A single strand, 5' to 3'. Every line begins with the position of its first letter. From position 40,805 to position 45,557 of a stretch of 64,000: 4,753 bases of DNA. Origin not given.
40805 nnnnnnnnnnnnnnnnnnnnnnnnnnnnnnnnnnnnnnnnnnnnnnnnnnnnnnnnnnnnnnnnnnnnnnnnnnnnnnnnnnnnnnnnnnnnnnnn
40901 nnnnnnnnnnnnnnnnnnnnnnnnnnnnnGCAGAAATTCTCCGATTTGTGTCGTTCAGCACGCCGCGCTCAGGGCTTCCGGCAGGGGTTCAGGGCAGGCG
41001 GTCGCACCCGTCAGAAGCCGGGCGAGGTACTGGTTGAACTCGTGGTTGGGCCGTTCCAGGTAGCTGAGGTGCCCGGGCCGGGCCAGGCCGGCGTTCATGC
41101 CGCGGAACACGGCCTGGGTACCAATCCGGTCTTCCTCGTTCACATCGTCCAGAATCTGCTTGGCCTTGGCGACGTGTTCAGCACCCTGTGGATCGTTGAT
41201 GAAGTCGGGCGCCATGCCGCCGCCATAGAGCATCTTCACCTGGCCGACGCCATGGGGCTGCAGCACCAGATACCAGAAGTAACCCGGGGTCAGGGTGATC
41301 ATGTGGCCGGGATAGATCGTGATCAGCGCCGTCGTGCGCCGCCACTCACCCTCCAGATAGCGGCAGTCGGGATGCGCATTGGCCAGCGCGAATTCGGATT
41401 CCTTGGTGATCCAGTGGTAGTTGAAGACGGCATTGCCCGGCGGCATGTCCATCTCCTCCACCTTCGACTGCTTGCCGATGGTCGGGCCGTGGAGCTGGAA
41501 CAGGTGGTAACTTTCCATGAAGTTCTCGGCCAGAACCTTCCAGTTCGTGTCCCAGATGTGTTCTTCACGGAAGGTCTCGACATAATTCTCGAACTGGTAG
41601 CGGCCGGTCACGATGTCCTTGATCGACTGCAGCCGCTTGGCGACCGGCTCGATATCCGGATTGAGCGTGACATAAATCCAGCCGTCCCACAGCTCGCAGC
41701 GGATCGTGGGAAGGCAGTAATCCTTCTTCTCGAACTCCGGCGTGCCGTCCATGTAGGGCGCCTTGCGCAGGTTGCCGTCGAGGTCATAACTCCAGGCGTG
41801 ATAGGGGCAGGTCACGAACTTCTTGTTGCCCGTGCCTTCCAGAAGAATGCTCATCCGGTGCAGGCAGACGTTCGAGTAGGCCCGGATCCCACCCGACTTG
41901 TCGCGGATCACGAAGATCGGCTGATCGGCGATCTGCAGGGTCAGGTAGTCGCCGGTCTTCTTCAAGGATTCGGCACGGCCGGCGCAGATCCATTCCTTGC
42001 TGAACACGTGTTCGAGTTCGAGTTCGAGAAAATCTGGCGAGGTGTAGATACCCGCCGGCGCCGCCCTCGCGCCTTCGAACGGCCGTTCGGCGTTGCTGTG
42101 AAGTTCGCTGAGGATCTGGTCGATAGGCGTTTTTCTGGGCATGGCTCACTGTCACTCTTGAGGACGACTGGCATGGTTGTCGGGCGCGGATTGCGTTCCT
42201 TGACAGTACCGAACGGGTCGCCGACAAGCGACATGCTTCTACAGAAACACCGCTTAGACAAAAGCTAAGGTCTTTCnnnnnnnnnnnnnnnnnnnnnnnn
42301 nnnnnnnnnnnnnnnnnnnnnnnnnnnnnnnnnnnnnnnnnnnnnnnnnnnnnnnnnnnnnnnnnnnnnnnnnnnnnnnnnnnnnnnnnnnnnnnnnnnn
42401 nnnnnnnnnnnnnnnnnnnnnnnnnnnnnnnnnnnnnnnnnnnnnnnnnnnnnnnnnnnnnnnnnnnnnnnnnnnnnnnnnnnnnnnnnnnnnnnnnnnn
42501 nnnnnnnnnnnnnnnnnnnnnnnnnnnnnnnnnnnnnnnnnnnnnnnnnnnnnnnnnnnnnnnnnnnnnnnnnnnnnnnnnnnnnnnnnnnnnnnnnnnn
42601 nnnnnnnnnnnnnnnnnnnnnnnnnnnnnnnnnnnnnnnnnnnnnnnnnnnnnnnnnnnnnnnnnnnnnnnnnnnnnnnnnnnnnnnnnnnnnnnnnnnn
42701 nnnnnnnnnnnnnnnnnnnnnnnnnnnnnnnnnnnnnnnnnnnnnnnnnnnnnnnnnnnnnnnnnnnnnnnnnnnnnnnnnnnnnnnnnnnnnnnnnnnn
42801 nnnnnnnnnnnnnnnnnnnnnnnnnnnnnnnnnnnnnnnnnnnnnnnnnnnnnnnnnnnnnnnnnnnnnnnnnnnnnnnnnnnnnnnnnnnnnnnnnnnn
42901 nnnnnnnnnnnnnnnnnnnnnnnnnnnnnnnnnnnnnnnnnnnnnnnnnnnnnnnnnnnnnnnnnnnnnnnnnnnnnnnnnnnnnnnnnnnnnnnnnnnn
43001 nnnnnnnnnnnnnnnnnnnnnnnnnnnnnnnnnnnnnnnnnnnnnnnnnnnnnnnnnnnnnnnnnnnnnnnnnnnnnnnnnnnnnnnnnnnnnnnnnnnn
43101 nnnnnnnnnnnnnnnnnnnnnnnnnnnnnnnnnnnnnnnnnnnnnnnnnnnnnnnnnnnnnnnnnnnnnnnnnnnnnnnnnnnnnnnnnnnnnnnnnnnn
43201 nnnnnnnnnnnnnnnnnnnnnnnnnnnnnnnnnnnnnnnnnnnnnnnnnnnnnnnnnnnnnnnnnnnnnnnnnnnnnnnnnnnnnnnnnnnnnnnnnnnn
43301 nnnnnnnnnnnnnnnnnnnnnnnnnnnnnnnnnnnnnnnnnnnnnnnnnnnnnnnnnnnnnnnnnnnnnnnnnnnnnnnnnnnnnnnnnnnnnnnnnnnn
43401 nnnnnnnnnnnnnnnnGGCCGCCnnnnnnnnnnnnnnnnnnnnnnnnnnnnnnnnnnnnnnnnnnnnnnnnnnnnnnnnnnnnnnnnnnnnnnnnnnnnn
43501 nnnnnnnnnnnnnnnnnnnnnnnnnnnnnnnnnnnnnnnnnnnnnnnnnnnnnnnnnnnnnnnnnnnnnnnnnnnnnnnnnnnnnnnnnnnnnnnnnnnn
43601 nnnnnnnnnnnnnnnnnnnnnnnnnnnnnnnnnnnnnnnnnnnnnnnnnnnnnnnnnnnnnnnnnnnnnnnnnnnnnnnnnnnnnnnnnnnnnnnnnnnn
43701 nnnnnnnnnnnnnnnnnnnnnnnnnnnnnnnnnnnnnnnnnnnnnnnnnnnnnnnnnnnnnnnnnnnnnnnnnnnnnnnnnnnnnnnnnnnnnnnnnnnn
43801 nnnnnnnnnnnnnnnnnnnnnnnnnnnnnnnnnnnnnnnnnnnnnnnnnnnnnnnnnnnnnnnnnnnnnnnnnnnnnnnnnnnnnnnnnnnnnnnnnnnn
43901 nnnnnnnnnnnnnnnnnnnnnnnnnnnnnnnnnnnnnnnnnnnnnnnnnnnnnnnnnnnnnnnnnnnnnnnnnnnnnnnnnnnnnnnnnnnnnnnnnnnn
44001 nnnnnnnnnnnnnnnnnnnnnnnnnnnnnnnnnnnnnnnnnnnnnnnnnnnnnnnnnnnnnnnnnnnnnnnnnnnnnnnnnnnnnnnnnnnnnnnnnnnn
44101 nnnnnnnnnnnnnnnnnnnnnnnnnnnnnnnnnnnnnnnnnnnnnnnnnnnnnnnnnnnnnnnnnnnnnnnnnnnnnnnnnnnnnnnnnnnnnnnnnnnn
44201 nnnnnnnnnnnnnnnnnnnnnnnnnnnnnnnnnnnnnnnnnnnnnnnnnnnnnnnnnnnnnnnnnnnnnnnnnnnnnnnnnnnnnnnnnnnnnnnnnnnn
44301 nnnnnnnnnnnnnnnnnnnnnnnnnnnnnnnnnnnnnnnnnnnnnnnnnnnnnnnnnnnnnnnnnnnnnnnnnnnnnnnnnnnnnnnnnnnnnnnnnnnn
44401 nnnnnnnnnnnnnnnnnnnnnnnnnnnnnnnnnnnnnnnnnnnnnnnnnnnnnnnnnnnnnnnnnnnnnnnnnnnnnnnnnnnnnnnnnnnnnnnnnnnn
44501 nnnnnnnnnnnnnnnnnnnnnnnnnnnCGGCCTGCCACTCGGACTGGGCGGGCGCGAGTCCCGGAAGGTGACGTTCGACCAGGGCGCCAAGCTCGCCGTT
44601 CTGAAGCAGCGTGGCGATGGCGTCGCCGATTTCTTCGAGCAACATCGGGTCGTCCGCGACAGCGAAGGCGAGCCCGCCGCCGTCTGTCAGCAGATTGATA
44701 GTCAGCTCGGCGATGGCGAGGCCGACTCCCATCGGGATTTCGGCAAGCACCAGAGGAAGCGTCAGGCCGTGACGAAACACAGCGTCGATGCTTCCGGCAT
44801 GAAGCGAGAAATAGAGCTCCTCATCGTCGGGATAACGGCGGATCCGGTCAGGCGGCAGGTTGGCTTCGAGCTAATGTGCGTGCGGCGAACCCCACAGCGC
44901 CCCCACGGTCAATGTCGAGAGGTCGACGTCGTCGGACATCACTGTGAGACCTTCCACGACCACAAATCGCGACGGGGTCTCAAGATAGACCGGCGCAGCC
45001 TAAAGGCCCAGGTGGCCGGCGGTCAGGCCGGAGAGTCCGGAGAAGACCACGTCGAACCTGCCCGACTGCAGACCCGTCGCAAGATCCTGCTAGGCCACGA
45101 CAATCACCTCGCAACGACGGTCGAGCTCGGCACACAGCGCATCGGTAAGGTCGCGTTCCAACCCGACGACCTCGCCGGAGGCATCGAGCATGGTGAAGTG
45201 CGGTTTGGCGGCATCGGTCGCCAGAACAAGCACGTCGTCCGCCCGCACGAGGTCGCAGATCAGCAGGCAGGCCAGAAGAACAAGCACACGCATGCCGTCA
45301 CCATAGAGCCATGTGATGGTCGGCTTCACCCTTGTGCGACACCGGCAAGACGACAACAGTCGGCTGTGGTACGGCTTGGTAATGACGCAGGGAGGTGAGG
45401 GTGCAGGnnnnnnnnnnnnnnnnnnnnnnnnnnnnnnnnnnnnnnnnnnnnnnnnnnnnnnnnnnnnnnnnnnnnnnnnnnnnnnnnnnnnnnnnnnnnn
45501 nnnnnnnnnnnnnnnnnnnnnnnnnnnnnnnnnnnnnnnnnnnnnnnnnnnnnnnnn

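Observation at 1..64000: Roughly one gene-like unit in three is a pseudogene or stub, with no IS elements in sight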

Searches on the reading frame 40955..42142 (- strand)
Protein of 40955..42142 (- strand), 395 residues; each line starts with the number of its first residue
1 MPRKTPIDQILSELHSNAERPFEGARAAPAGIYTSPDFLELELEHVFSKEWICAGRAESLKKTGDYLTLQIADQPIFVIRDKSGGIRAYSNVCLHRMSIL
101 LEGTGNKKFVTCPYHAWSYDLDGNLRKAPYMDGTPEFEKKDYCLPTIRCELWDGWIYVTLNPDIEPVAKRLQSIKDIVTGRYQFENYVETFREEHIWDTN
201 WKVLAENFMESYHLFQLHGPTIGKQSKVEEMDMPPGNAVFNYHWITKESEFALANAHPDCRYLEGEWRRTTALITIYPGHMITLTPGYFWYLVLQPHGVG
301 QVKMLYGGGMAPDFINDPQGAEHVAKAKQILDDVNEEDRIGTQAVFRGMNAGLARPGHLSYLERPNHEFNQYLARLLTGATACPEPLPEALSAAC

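Call 6: find_encoding_contigs(protein=window:40955-42142:-, flank=10000, max_places=6)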
Protein window:40955-42142:- (395 aa): 15 contigs read that carry it; 6 places shown.
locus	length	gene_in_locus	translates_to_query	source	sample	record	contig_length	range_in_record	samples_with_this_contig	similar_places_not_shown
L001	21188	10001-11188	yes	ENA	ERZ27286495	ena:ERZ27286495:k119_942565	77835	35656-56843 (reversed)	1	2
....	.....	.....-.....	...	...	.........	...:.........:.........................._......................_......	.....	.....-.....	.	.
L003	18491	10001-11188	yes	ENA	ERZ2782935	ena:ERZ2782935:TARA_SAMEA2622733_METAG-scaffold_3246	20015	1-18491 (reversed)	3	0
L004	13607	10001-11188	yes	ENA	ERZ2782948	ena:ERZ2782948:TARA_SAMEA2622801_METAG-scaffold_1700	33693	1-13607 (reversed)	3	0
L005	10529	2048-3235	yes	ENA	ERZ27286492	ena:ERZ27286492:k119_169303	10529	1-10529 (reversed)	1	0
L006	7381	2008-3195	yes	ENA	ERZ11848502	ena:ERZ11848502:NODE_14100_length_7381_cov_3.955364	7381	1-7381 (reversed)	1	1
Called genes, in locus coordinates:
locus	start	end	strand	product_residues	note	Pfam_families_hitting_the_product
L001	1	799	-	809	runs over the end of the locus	PF06808:DctM, PF11874:DUF3394 (weak)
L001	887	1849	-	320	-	PF16868:NMT1_3, PF09084:NMT1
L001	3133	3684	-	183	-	PF02627:CMD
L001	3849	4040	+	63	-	-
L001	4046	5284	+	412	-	PF00266:Aminotran_5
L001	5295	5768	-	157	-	PF00083:Sugar_tr, PF07690:MFS_1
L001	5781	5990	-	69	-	-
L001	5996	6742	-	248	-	PF00106:adh_short, PF01370:Epimerase (weak), PF08659:KR, PF13561:adh_short_C2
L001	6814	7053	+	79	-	-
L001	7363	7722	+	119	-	-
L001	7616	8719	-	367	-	PF24827:AstE_AspA_cat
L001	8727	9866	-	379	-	PF24827:AstE_AspA_cat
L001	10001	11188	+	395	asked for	PF00355:Rieske, PF00848:Ring_hydroxyl_A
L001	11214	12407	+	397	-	PF01571:GCV_T, PF08669:GCV_T_C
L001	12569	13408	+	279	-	PF06339:Ectoine_synth, PF07883:Cupin_2 (weak), PF06339:Ectoine_synth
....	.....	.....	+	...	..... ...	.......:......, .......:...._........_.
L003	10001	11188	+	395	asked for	PF00355:Rieske, PF00848:Ring_hydroxyl_A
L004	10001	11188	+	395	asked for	PF00355:Rieske, PF00848:Ring_hydroxyl_A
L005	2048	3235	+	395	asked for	PF00355:Rieske, PF00848:Ring_hydroxyl_A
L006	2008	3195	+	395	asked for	PF00355:Rieske, PF00848:Ring_hydroxyl_A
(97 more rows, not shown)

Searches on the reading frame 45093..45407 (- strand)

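Call 19: search_protein_families(library=pfam, max_evalue=0.1, proteins=[window:45093-45407:-])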
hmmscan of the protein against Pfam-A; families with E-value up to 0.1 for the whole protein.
window:45093-45407:- (105 aa): 1 family
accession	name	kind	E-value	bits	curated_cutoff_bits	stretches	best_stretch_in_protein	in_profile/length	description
PF00497.25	SBP_bac_3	-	0.00042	20.5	26.4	1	60-103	1-44/132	Bacterial extracellular solute-binding proteins, family 3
